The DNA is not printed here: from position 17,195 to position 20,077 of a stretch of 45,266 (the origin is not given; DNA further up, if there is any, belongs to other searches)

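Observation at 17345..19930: SulP/SLC26 transporter carrying its own receiver domain and a predicted periplasmic insert with a haem-c (CXXCH) motif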

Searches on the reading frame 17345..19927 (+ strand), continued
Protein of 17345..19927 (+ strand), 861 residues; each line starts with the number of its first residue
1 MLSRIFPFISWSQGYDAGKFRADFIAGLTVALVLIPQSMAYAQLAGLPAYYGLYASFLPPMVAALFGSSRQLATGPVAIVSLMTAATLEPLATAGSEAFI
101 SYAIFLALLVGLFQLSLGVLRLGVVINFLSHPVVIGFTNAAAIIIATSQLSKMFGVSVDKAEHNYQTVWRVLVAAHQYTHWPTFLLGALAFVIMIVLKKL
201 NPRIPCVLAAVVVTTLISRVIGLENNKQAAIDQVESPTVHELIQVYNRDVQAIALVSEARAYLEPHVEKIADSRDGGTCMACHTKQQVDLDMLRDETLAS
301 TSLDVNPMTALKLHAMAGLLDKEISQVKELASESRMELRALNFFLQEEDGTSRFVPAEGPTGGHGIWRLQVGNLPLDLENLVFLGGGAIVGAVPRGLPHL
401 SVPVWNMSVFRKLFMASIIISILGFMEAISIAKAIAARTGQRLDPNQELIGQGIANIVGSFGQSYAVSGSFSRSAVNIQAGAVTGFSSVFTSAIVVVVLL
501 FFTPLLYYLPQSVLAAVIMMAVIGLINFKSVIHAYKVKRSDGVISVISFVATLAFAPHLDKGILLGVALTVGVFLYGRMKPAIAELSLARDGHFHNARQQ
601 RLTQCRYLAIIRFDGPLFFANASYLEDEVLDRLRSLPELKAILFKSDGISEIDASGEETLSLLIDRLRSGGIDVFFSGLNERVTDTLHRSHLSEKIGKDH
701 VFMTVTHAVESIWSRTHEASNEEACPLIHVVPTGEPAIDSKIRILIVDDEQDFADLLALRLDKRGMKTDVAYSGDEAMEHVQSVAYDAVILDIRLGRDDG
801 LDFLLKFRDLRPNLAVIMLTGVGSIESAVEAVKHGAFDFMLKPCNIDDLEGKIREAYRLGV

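Call 58: search_solved_structures(query=window:17345-19927:+, max_evalue=1e-10, show_alignments=3)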
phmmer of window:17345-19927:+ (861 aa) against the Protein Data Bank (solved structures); distinct sequences matched with E-value up to 1e-10: 61 (the best 60 are shown).
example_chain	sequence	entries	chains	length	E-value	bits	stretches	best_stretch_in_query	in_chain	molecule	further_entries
7lhv_A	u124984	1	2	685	1.5e-95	324.3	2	388-713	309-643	Sulfate transporter 4.1, chloroplastic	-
7v73_A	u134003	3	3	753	1.5e-83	284.7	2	381-653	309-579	Prestin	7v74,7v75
9u9f_A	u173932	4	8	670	4.7e-72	246.7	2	3-222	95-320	SULTR-like phosphorus distribution transporter | Os06g0143700 protein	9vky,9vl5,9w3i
9iar_B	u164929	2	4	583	9.2e-60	206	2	2-208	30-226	Sodium-independent sulfate anion transporter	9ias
8opq_A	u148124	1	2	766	6.7e-55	189.9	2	5-212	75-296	Solute carrier family 26 member 6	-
9nf7_A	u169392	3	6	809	5.7e-49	170.3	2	2-157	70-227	Sulfate transporter | Probable Sulfate permease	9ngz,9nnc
7sun_A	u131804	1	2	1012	1.5e-48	168.9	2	5-221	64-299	Prestin, Enhanced Yellow Fluorescent Protein chimera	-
7lgu_A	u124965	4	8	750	1.3e-46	162.5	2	5-221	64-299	Prestin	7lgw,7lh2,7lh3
7s8x_A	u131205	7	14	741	4e-46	160.9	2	389-624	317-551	Prestin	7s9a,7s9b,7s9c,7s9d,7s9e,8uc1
8sgw_C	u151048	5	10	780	8.9e-45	156.4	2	2-230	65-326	Pendrin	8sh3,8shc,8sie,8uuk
7wk1_A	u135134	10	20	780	1.1e-40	142.9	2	388-623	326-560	Pendrin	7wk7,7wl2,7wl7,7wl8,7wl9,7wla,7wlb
8tnw_A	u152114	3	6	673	1.3e-40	142.7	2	387-626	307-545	Sulfate transporter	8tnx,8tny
7xlm_A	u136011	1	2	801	2.8e-40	141.6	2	387-625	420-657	Sulfate transporter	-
9ikv_A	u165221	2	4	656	5.3e-37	130.7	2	386-632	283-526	Anion exchange transporter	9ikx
6rtc_A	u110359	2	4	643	3.5e-35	124.7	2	389-710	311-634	Solute carrier family 26 member 9,Solute carrier family 26 member 9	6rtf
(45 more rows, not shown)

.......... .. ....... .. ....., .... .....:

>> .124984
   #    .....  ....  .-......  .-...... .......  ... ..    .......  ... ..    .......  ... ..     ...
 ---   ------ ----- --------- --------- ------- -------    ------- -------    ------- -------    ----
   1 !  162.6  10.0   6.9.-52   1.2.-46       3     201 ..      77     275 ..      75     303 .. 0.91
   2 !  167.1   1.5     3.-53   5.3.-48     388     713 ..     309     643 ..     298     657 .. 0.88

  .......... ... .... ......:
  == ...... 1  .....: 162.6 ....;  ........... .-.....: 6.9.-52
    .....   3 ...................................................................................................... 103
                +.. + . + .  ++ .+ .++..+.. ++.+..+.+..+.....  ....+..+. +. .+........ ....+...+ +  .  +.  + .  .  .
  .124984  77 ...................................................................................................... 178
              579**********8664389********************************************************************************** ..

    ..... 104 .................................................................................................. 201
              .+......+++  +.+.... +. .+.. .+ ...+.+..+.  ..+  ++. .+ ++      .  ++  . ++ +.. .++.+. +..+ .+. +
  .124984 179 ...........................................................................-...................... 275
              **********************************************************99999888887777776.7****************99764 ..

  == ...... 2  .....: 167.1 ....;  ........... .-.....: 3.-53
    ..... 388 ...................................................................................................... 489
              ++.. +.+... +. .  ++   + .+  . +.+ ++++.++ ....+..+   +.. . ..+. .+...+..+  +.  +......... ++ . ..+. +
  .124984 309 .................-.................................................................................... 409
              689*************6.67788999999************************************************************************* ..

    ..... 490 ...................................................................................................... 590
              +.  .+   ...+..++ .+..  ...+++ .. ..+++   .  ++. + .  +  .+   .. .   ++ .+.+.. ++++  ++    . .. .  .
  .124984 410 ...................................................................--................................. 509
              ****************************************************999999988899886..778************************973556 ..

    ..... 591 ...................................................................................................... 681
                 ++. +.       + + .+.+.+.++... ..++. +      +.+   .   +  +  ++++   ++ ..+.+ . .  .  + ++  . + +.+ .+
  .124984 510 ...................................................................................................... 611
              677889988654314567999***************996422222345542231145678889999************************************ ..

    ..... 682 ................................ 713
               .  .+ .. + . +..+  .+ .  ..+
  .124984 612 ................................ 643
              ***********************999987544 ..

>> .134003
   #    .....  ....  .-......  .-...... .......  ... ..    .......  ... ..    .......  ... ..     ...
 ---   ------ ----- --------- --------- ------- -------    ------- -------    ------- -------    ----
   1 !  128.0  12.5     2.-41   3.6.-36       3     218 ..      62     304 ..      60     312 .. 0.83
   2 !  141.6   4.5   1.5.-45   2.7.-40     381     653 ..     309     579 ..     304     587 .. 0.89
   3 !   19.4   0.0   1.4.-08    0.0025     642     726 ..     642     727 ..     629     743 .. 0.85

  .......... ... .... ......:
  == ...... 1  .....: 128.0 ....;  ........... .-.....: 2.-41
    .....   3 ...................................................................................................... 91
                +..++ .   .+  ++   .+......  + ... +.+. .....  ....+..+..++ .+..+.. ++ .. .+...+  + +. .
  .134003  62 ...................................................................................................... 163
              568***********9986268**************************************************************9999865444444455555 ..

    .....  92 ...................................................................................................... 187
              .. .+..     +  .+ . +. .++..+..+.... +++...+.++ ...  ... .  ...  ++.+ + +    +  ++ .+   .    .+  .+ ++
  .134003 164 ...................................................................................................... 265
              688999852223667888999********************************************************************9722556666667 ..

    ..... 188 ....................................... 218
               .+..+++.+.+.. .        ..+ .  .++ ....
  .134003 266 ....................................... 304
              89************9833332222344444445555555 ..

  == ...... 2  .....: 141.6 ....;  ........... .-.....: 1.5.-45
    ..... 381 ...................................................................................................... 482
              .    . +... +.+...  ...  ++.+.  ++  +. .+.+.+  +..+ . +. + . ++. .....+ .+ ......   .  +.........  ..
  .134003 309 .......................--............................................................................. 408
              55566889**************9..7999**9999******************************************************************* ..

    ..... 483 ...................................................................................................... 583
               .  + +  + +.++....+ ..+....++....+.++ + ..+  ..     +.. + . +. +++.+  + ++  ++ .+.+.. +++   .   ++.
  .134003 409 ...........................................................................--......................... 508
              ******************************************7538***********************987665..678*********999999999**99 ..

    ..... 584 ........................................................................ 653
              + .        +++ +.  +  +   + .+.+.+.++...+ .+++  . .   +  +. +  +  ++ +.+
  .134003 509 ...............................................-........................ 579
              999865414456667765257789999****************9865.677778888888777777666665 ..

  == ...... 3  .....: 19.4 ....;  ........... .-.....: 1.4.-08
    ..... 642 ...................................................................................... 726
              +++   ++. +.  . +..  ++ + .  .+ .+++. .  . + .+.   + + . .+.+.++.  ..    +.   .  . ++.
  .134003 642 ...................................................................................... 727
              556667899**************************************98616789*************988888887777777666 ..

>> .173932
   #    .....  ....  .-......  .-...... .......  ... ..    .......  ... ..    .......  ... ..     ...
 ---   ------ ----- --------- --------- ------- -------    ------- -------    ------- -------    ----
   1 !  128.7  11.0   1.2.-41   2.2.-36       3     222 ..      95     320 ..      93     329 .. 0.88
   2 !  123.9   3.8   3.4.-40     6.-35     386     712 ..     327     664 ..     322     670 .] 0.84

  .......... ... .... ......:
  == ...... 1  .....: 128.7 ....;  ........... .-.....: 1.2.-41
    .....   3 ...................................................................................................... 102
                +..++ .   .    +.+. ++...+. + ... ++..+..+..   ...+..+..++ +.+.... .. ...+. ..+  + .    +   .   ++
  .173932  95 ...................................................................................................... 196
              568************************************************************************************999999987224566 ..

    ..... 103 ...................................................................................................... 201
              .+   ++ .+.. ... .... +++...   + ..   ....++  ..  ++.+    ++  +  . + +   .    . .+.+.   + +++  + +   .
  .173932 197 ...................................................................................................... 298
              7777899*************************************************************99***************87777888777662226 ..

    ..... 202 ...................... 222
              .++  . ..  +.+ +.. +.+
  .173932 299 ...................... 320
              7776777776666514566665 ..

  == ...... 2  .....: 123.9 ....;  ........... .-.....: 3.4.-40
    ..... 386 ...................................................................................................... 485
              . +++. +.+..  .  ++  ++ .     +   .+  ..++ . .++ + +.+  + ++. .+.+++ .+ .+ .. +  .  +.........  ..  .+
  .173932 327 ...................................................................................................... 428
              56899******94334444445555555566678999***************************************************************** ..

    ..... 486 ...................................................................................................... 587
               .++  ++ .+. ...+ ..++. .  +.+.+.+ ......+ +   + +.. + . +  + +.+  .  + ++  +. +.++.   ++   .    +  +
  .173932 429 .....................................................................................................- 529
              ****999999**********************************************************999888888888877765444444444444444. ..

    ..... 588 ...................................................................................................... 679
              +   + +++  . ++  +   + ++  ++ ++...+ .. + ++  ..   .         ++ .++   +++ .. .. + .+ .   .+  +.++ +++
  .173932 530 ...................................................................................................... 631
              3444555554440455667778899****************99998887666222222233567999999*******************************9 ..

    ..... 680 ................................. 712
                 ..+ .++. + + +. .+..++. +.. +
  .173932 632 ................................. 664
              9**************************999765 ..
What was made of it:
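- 18563..19072 (+): TM8-TM14 (aa 407-576), the second inverted repeat. Includes E427 (proton site) and S470-F471-S472-R473 (anion site). Alignment to AtSULTR4;1 E347 and S390-R393 (call 58).
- Checked: Query residues 201-222 align to residues 275-320 of those proteins, and query 381-388 aligns to 309-327 (call 58).
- They align to query Q37, Y41, S472, R473 and E427 (call 58).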

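Call 73: list_cluster_members(proteins=[window:17345-19927:+, P0008, P0033, P0092, P0038])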
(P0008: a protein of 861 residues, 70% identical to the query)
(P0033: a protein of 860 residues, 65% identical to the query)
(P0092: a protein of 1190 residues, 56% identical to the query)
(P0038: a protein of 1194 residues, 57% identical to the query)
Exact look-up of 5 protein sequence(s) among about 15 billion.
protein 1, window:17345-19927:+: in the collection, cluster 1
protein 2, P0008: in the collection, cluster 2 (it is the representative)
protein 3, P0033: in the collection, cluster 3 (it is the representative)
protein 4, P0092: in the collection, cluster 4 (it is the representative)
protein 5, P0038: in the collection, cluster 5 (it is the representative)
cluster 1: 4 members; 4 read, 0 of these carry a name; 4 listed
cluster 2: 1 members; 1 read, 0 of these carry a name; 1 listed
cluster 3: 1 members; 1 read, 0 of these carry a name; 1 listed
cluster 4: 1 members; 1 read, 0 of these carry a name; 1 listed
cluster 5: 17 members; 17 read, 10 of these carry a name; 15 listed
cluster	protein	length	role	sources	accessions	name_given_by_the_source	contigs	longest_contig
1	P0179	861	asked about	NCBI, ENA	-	-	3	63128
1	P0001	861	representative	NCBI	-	-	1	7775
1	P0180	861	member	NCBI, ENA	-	-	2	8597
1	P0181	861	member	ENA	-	-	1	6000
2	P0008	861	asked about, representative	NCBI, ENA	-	-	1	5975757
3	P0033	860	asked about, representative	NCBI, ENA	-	-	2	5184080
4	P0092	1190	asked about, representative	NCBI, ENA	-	-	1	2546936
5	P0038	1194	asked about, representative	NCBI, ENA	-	-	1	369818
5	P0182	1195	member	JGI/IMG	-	MFS superfamily sulfate permease-like transporter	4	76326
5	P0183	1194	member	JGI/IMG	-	MFS superfamily sulfate permease-like transporter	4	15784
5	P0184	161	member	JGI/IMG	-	MFS superfamily sulfate permease-like transporter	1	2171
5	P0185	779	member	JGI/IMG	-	MFS superfamily sulfate permease-like transporter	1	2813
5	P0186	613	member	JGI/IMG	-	MFS superfamily sulfate permease-like transporter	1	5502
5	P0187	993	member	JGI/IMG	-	MFS superfamily sulfate permease-like transporter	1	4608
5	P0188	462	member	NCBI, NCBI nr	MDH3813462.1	MAG: sodium-independent anion transporter [Acidobacteriota bacterium] | sodium-independent anion transporter [Acidobacteriota bacterium]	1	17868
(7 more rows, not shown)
